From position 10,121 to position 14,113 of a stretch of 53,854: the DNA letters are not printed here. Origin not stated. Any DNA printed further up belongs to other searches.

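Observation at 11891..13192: Beta-prime-type DxDGD loop plus a beta-type basic loop inside the giant ORF: signature of a two-barrel RNA polymerase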

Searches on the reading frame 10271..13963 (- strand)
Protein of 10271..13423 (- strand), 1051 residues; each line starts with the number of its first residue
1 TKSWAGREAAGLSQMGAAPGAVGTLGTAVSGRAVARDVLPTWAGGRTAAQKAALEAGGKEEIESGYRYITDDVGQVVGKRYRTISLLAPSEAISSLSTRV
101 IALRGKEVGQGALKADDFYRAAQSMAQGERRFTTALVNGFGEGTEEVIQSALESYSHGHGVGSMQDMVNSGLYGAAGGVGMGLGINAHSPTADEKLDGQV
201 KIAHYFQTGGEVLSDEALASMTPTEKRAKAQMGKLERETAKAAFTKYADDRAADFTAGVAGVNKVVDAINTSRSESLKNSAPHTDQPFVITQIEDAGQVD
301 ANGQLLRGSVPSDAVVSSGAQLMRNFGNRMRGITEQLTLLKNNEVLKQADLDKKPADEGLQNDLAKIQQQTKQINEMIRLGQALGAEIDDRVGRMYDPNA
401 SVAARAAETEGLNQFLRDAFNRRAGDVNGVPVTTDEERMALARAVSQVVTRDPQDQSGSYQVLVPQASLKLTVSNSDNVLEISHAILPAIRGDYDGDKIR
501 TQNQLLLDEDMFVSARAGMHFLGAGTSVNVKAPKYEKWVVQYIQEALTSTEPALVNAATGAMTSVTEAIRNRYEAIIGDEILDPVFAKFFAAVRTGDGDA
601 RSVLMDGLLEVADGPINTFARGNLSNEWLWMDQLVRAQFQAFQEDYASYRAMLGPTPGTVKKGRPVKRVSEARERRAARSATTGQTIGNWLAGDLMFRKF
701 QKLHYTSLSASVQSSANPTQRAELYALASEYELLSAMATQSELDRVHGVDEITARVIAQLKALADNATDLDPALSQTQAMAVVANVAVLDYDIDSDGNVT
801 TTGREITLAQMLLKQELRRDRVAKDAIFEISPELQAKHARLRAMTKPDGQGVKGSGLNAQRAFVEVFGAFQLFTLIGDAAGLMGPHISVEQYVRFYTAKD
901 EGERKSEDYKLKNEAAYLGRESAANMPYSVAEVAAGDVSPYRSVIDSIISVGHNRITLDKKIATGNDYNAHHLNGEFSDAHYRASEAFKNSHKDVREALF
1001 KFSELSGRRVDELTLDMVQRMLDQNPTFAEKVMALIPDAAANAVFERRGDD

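Call 14: find_homologous_proteins(query=window:10271-13423:-, max_evalue=0.001)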
Query window:10271-13423:- (1051 aa): 1 proteins with E <= 0.001 among 8000 candidates.
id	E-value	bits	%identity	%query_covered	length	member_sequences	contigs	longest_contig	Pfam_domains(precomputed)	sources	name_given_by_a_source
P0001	1.3e-154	535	43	64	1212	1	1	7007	-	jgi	jgi:hypothetical protein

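Call 23: find_related_loci(query=window:10271-13423:-, collection=viral_contigs, flank=10000)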
Query window:10271-13423:- (1051 aa) in viral_contigs; peptide patterns used: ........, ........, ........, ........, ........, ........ (x = any residue, [..] = any of these).
2 stretches matched a pattern; 2 encode a relative of the query (tblastn E <= 1e-3); 2 distinct loci.
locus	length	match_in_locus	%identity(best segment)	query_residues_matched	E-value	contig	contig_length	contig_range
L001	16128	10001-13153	83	1-1051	0e+0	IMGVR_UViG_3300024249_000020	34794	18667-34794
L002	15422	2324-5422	46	15-1051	0e+0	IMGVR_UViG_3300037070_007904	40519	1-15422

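Call 27: search_protein_representatives(protein=window:10271-13423:-)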
Query: 1051 residues. Proteins with E-value up to 0.001 (for the whole library): 167; up to 1e-10: 153; up to 1e-30: 111. The best 150 are listed.
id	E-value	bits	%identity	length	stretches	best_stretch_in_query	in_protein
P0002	0.0e+00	1909.8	83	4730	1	2-1051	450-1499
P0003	2.0e-252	856.9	47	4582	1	17-1051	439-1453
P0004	2.0e-247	840.4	44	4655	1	9-1048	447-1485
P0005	2.3e-229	780.6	44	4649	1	9-1049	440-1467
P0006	1.2e-224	765.0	44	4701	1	16-1046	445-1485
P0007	4.2e-219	746.6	43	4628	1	25-1048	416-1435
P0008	9.0e-217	738.9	43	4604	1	28-1046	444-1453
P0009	8.0e-215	732.5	42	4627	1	35-1049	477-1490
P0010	8.0e-207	706.0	41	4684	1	14-1050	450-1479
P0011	2.3e-199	681.3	41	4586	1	32-1047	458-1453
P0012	4.5e-190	650.6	39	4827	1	37-1050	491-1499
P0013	1.7e-187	642.1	40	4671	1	17-1048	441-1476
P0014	5.5e-184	630.4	38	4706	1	7-1046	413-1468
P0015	9.0e-183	626.4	40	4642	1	31-1049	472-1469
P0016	4.7e-176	604.2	39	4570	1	24-1041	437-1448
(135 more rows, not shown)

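Call 33: search_dna_similar(query=window:10271-13423:-, collection=phages, mode=protein, max_rows=40)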
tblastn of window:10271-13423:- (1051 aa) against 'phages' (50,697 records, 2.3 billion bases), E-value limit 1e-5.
Records with a match: 33; places in all: 33; records where one place covers at least 80% of the query: 11.
Best place of each record, by identity: <60% 33.
By first word of the organism name: Microbacterium 32; Arthrobacter 1.
By host as written in the record: Microbacterium foliorum NRRL B-24224 SEA 15; Microbacterium foliorum NRRL B-24224 14; Microbacterium paraoxydans NRRL B-14843 2; Arthrobacter globiformis B-2979 1; Microbacterium foliorum str. NRRL B-24224 1.
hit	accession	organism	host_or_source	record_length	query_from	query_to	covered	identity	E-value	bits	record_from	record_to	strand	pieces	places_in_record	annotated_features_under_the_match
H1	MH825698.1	Microbacterium phage Burro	Microbacterium paraoxydans NRRL B-14843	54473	65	1045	93%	30.0%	4e-93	333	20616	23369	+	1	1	27: hypothetical protein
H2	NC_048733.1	Microbacterium phage Burro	Microbacterium paraoxydans NRRL B-14843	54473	65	1045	93%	30.0%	4e-93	333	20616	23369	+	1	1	27: hypothetical protein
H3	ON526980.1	Microbacterium phage DoTi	Microbacterium foliorum NRRL B-24224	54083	65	1045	93%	29.2%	3e-93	333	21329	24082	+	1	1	27: hypothetical protein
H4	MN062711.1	Microbacterium phage Araxxi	Microbacterium foliorum NRRL B-24224 SEA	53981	65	1045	93%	29.2%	3e-93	333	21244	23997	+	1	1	27: hypothetical protein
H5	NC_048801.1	Microbacterium phage Araxxi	Microbacterium foliorum NRRL B-24224 SEA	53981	65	1045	93%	29.2%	3e-93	333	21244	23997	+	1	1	27: tail length tape measure protein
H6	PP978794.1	Microbacterium phage Casino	Microbacterium foliorum NRRL B-24224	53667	65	1045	93%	28.8%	3e-88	318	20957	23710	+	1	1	26: hypothetical protein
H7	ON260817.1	Microbacterium phage Gshelby23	Microbacterium foliorum NRRL B-24224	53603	65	1045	93%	28.8%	4e-88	318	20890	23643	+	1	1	25: hypothetical protein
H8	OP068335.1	Microbacterium phage Hannabella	Microbacterium foliorum NRRL B-24224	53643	65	1045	93%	28.8%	4e-88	318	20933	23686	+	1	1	27: hypothetical protein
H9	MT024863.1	Microbacterium phage Arete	Microbacterium foliorum NRRL B-24224 SEA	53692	65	1045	93%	28.8%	4e-88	318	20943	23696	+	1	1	27: hypothetical protein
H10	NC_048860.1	Microbacterium phage Arete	Microbacterium foliorum NRRL B-24224 SEA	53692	65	1045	93%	28.8%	4e-88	318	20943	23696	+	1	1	27: tail length tape measure protein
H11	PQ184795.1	Arthrobacter phage MissAmericana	Arthrobacter globiformis B-2979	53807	12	1048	99%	26.6%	6e-50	199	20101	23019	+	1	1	30: tape measure protein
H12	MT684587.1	Microbacterium phage Fede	Microbacterium foliorum NRRL B-24224 SEA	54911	68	718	36%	27.3%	1e-6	117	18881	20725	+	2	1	31: hypothetical protein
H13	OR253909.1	Microbacterium phage Moleficent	Microbacterium foliorum NRRL B-24224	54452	364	711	33%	24.1%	1e-7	62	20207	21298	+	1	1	31: hypothetical protein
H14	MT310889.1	Microbacterium phage Phractured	Microbacterium foliorum NRRL B-24224 SEA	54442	364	711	33%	24.1%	2e-7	62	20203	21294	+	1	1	31: hypothetical protein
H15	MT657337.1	Microbacterium phage Mazun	Microbacterium foliorum NRRL B-24224 SEA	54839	364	711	33%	24.1%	2e-7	62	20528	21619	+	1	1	32: hypothetical protein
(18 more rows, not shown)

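Call 44: find_homologous_proteins(query=A2, max_evalue=0.00001)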
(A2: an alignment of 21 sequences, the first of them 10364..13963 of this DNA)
Query A2 (21 sequences) (1200 aa, profile of the alignment): 3 proteins with E <= 0.00001 among 8000 candidates.
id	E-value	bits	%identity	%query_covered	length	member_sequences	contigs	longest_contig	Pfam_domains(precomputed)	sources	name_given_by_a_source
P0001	0.0e+0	1487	44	74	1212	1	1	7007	-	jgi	jgi:hypothetical protein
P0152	1.0e-168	582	42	26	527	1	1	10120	-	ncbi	-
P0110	5.8e-122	427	44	28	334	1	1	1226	-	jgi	jgi:hypothetical protein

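Call 47: search_solved_structures(query=A2, max_evalue=10, show_alignments=5)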
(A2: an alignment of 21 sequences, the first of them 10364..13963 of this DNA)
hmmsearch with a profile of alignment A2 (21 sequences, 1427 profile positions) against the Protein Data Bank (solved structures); distinct sequences matched with E-value up to 10: 22.
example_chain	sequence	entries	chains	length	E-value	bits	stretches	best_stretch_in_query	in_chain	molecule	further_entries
7ogp_A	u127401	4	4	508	0.00054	21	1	777-902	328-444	PHIKZ055 | DNA-directed RNA polymerase,PHIKZ056.1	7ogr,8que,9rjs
9tav_A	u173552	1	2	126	0.013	16.4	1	973-1089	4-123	De novo photoenzyme photoABLE2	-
9tau_A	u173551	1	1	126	0.022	15.6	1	973-1055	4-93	De novo photoenzyme variant ABLE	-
5ghe_A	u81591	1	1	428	0.35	11.7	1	670-797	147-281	Pesticidal crystal protein Cry6Aa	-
4zry_B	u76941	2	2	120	0.41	11.4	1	718-811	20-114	Keratin, type II cytoskeletal 1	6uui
2lse_A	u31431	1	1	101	1.1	10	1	749-826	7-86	Four Helix Bundle Protein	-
7s01_d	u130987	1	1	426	1.4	9.6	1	848-902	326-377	DNA-directed RNA polymerase beta' subunit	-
7s00_d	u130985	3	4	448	1.5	9.5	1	848-902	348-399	DNA-directed RNA polymerase beta' subunit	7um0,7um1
3n3u_A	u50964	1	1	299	1.5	9.5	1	754-822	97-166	Adenosine monophosphate-protein transferase ibpA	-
5apx_A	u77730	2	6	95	1.9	9.2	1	744-815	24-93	GENERAL CONTROL PROTEIN GCN4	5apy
9rgx_A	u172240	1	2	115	2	9.1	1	732-817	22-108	sc-apCC3-ACW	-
9nze_A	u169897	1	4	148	2.4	8.9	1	735-822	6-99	De novo designed protein, EPIC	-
9nzg_A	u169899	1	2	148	2.6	8.7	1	733-822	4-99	De novo designed protein, EPIC Q51N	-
6dlc_A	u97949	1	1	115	2.9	8.6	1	720-824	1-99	Designed protein DHD1:234_A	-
3uf1_A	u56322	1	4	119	3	8.6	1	729-815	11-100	Vimentin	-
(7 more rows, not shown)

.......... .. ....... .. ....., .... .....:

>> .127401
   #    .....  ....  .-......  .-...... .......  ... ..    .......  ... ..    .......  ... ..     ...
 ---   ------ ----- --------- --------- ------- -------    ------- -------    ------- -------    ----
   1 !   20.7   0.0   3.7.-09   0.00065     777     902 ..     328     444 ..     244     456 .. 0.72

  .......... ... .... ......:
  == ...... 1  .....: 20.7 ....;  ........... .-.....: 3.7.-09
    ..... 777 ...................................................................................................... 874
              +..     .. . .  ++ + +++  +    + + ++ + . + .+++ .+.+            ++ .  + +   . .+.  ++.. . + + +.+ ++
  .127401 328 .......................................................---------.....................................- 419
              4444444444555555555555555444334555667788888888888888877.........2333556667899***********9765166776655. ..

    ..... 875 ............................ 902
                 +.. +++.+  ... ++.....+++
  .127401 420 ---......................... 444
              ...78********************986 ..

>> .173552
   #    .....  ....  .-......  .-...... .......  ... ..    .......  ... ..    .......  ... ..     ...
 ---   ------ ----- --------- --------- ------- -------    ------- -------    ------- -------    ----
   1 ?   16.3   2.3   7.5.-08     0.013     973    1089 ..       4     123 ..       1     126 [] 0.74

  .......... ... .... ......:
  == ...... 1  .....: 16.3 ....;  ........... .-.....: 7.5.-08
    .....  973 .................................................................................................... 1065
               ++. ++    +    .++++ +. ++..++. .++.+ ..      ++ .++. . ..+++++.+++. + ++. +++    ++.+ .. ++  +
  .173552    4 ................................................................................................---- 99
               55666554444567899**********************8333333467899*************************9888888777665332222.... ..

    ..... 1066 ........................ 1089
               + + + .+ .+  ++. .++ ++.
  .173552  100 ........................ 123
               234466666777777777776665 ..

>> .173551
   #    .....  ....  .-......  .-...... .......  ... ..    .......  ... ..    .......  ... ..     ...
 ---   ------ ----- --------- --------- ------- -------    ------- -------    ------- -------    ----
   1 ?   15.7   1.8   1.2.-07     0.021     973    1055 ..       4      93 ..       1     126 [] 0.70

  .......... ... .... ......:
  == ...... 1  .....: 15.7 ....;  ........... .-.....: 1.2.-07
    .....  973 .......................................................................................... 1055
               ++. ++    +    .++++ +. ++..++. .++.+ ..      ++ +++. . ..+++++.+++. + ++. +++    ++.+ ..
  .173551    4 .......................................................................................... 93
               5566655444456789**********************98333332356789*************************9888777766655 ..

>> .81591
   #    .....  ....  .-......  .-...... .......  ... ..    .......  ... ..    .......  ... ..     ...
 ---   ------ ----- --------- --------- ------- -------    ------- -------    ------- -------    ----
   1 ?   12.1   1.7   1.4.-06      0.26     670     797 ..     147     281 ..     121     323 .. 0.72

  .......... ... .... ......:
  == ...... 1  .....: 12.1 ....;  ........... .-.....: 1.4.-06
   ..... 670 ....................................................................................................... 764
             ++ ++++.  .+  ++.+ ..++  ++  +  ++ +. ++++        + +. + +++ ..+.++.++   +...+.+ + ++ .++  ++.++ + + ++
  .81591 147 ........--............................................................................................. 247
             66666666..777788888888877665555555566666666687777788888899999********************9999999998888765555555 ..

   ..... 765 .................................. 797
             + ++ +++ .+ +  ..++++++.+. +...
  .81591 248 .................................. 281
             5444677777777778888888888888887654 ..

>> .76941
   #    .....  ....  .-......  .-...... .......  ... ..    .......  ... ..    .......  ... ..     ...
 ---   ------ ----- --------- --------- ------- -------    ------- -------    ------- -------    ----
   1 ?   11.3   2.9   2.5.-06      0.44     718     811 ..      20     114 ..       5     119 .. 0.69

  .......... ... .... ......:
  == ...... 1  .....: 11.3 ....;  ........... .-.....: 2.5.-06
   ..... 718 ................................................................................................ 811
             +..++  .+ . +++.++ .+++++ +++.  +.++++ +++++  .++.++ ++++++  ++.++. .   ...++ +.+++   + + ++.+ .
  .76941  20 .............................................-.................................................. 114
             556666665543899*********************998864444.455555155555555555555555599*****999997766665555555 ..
